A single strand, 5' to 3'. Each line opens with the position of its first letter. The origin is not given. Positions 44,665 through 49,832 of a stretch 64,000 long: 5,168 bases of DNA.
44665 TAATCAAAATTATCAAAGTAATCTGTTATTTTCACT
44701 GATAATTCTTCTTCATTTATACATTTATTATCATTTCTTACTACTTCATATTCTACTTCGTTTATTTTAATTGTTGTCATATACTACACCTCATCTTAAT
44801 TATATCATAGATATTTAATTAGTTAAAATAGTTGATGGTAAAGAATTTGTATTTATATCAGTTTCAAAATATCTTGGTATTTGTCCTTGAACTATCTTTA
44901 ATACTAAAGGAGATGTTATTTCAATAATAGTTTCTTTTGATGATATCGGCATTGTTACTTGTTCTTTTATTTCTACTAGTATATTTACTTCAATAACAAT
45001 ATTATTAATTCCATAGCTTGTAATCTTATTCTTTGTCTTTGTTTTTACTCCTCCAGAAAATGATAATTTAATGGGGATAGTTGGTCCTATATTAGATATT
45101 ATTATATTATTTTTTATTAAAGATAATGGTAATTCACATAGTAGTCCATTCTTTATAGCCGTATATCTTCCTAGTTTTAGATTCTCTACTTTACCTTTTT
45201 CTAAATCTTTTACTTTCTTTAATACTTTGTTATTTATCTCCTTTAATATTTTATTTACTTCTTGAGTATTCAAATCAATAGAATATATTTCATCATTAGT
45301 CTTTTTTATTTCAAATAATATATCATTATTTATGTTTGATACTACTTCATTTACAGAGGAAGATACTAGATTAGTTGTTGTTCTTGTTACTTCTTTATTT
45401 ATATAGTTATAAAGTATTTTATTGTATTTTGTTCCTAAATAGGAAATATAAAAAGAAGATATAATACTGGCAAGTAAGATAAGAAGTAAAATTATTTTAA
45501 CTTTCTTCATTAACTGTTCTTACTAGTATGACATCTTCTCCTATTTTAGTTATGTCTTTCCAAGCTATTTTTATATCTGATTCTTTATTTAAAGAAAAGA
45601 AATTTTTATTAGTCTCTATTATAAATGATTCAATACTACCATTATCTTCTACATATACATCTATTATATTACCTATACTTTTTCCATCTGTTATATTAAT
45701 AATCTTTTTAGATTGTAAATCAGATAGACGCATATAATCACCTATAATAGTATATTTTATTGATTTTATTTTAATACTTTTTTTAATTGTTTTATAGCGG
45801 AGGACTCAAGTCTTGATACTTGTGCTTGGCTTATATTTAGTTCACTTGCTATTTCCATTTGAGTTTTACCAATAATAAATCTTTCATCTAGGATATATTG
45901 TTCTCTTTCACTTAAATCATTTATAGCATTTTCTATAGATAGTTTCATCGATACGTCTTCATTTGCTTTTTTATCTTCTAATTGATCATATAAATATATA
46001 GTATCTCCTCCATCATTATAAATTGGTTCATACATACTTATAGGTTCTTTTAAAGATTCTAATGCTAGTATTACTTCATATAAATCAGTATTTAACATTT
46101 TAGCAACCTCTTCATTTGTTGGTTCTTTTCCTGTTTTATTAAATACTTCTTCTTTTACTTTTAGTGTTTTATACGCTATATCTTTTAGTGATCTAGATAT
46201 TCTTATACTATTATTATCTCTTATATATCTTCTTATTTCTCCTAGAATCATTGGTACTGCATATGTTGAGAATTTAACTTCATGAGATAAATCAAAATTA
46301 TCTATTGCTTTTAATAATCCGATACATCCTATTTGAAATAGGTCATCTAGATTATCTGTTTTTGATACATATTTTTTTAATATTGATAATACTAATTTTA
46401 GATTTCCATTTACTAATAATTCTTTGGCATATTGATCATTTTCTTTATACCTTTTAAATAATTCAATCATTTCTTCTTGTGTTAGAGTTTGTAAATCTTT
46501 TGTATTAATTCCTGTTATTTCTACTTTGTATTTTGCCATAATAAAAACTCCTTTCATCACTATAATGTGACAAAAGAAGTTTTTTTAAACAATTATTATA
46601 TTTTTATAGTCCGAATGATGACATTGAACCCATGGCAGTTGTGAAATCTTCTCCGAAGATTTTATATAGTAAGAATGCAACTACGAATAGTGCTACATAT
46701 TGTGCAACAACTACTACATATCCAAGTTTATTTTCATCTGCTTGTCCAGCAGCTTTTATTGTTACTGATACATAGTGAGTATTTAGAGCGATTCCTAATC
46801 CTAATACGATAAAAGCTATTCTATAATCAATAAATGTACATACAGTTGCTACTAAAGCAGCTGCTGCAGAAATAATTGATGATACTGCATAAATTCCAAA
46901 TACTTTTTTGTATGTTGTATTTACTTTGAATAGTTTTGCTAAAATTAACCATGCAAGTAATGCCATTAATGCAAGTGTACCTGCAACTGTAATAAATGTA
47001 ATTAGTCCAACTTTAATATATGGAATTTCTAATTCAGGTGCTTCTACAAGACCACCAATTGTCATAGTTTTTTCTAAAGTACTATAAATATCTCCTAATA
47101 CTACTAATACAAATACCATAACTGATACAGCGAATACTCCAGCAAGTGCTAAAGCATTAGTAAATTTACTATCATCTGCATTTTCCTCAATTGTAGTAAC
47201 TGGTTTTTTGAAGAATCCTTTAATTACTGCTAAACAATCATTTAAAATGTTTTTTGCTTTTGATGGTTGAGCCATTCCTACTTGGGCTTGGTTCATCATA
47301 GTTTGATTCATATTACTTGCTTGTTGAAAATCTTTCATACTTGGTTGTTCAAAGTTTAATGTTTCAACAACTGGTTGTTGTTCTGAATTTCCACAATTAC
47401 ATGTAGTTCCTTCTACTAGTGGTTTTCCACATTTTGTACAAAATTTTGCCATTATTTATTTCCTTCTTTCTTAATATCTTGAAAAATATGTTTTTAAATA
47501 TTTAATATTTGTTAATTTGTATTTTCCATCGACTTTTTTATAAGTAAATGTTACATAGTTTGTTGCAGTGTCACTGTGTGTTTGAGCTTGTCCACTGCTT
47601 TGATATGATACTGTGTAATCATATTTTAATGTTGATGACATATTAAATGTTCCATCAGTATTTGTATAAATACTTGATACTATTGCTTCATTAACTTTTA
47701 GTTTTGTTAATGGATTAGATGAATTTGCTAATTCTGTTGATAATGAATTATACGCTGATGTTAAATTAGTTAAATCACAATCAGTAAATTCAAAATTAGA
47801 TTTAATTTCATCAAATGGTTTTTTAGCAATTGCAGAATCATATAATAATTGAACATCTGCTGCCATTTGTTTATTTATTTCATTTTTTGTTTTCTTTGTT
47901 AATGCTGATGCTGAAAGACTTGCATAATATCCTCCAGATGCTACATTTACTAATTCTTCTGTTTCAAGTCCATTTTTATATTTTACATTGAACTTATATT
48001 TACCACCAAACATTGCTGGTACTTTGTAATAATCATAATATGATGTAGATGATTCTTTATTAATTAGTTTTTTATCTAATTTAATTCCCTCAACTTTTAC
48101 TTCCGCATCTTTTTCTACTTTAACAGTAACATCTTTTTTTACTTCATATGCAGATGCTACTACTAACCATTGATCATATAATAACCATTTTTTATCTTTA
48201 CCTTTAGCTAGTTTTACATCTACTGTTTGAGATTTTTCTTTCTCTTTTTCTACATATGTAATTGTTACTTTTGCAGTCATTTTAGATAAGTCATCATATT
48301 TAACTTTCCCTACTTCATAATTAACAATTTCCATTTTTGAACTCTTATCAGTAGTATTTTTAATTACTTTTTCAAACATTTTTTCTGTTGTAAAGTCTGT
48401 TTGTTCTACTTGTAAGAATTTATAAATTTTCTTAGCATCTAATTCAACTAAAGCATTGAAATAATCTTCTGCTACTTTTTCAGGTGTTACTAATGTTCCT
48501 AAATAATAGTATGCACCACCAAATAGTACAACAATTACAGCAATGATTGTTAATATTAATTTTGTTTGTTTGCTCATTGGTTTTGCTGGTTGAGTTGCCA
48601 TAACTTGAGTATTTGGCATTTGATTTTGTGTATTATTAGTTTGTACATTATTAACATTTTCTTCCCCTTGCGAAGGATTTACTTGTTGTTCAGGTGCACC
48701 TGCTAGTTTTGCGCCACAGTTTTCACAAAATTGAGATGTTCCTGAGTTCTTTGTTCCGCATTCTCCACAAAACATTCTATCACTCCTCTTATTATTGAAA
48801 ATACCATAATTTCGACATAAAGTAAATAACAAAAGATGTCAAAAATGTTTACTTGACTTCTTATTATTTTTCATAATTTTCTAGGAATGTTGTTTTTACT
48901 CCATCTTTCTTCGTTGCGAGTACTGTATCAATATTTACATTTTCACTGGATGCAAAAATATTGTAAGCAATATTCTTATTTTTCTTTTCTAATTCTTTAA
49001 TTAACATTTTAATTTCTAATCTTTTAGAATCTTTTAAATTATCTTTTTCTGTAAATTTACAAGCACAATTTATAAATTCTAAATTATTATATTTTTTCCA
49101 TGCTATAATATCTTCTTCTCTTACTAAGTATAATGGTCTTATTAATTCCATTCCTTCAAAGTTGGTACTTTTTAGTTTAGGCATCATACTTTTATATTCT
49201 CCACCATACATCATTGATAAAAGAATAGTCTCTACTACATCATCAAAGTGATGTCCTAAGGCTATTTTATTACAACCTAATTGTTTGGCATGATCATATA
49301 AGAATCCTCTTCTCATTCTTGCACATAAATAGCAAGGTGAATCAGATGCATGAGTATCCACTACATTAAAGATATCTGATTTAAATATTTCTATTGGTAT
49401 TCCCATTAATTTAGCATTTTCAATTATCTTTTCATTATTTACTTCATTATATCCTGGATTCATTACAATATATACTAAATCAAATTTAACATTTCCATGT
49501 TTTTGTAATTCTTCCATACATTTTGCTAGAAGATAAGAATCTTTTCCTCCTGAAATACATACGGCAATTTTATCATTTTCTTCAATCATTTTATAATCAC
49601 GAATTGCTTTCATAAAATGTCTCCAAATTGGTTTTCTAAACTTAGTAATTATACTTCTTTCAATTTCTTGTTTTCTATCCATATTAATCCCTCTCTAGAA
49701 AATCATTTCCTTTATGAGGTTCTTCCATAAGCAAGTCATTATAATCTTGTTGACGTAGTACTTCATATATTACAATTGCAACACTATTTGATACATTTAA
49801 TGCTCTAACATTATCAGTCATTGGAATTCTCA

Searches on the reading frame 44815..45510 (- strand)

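Call 97: search_protein_families(library=pfam, proteins=[window:44815-45510:-], max_evalue=0.001)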
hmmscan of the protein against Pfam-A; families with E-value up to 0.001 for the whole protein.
window:44815-45510:- (231 aa): 1 family
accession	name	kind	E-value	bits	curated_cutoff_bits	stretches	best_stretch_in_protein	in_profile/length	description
PF09560.15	Spore_YunB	-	1.7e-16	60.6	25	1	126-214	3-91/91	Sporulation protein YunB (Spo_YunB)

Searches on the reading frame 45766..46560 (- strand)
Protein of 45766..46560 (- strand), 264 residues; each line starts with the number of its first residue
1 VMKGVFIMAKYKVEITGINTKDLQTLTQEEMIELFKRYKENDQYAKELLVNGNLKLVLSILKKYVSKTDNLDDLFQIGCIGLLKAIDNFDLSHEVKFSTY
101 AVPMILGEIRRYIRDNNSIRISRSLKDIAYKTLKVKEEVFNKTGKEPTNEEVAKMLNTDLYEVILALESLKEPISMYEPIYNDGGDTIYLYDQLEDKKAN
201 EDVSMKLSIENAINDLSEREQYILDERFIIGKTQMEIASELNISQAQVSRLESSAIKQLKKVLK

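Call 97: search_protein_families(library=pfam, proteins=[window:45766-46560:-], max_evalue=0.001)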
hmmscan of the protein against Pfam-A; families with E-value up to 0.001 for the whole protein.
window:45766-46560:- (264 aa): 5 families
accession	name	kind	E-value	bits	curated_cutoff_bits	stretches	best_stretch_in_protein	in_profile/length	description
PF04542.20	Sigma70_r2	-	2.3e-18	66.2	24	1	49-117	1-69/71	Sigma-70 region 2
PF04545.22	Sigma70_r4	-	1.6e-11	44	24.1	1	212-261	1-50/50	Sigma-70, region 4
PF04539.22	Sigma70_r3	-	2.5e-10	40.7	25.3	1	132-187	6-61/78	Sigma-70 region 3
PF08281.18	Sigma70_r4_2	-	9.2e-05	22.5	25.7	1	208-250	3-45/54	Sigma-70, region 4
PF00196.25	GerE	-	0.00066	19.7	23.5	1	216-250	3-36/57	Bacterial regulatory proteins, luxR family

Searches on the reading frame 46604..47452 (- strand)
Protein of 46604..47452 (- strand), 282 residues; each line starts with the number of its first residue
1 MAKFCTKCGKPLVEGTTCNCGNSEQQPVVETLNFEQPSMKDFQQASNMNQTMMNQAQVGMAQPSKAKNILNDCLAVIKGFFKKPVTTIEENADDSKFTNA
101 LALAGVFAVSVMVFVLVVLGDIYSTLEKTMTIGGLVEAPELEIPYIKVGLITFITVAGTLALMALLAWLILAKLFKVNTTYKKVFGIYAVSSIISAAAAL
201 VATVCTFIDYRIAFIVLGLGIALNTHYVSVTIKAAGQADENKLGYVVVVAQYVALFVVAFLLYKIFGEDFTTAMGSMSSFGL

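Call 58: search_protein_families(library=pfam, proteins=[window:46604-47452:-], max_evalue=0.01)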
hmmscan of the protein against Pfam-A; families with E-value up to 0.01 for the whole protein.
window:46604-47452:- (282 aa): 1 family
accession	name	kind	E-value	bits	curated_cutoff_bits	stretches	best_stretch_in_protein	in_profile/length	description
PF04893.22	Yip1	-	1.7e-09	38.2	28.6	1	79-260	2-172/173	Yip1 domain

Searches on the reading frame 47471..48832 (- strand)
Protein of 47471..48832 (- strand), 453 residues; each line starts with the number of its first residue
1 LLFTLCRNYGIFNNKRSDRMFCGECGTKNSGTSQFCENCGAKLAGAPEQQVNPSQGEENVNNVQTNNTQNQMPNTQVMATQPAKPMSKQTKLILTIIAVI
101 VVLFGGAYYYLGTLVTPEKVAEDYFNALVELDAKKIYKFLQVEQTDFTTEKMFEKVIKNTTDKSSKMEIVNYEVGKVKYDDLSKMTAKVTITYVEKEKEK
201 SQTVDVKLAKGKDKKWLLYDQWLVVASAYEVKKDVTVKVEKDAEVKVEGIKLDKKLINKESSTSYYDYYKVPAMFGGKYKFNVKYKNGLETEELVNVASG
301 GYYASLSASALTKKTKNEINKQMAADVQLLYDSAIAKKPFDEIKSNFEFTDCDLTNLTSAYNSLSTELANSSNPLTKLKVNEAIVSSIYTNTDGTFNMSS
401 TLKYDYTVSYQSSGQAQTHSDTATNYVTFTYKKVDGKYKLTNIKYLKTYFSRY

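Call 58: search_protein_families(library=pfam, proteins=[window:47471-48832:-], max_evalue=0.01)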
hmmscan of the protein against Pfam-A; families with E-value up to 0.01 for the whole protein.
window:47471-48832:- (453 aa): 4 families
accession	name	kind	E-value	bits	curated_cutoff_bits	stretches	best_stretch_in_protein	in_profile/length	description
PF13240.11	Zn_Ribbon_1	-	2.2e-06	27.7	25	1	21-43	1-23/23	zinc-ribbon domain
PF12773.13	DZR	-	0.00069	20.2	27.3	1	22-44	1-23/45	Double zinc ribbon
PF24463.1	DUF7577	-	0.0013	18.8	28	1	20-43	3-26/27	Domain of unknown function (DUF7577)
PF22813.1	TcaA_2nd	-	0.0069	17.2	26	1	117-222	1-99/103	TcaA protein second domain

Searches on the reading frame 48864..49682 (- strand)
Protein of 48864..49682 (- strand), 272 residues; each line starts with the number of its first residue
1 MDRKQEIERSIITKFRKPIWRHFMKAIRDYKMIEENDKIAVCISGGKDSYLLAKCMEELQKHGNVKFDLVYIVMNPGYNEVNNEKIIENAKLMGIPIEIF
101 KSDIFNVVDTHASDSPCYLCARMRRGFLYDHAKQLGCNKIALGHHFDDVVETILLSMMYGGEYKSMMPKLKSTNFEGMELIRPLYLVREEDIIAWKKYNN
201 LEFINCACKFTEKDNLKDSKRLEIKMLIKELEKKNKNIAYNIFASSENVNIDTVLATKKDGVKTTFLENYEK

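Call 97: search_protein_families(library=pfam, proteins=[window:48864-49682:-], max_evalue=0.001)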
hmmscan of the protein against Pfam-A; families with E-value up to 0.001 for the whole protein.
window:48864-49682:- (272 aa): 1 family
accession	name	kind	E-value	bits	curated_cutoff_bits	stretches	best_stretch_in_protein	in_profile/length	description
PF01171.26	ATP_bind_3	-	7.3e-20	71.9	27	1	38-204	1-164/182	PP-loop family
